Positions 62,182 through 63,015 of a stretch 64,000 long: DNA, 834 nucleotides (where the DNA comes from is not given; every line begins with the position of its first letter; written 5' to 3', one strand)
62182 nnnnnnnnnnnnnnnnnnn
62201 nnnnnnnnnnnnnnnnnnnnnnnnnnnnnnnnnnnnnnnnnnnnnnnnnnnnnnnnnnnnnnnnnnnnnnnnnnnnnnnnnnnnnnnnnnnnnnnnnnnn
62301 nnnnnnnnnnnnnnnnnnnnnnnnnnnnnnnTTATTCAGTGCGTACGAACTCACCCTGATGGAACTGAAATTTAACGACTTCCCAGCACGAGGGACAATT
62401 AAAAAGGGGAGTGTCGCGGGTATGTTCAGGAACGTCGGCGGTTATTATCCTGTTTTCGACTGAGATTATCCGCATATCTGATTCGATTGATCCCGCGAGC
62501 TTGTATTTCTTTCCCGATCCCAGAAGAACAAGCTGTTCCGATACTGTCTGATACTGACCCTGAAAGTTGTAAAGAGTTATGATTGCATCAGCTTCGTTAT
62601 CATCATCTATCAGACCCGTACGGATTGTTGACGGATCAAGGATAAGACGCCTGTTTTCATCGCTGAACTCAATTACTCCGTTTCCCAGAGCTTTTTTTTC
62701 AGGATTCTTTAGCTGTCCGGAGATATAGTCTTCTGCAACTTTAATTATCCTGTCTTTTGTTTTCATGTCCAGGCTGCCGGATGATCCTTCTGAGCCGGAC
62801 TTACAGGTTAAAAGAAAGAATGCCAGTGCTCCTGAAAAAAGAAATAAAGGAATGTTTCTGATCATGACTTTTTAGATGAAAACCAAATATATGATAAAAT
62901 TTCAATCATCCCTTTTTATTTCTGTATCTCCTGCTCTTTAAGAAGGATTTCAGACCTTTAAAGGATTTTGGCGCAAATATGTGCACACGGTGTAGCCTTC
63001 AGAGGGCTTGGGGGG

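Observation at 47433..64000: CAZyme-free PUL-like locus: classical HK/RR + SusC/SusD + two giant VCBS/ASPIC paralogs + FISUMP protein + CxxCH lipoprotein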

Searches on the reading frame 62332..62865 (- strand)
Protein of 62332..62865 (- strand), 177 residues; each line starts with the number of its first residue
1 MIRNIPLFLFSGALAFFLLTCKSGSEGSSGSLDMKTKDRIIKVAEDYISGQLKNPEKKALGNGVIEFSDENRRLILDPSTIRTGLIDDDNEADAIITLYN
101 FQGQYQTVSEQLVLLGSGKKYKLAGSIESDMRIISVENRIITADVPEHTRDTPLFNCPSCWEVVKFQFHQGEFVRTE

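Call 3: search_protein_families(library=pfam, proteins=[window:62332-62865:-], max_evalue=0.01)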
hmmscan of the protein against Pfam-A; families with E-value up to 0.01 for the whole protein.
window:62332-62865:- (177 aa): 0 families

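Call 18: search_protein_families(library=ncbifam, proteins=[window:62332-62865:-], max_evalue=0.001)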
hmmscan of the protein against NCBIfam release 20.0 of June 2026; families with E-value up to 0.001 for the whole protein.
window:62332-62865:- (177 aa): 0 families

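Call 85: search_protein_families(library=phrogs, proteins=[window:62332-62865:-], max_evalue=0.01)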
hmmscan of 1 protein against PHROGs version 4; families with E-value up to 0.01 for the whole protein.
window:62332-62865:- (177 aa): 0 families
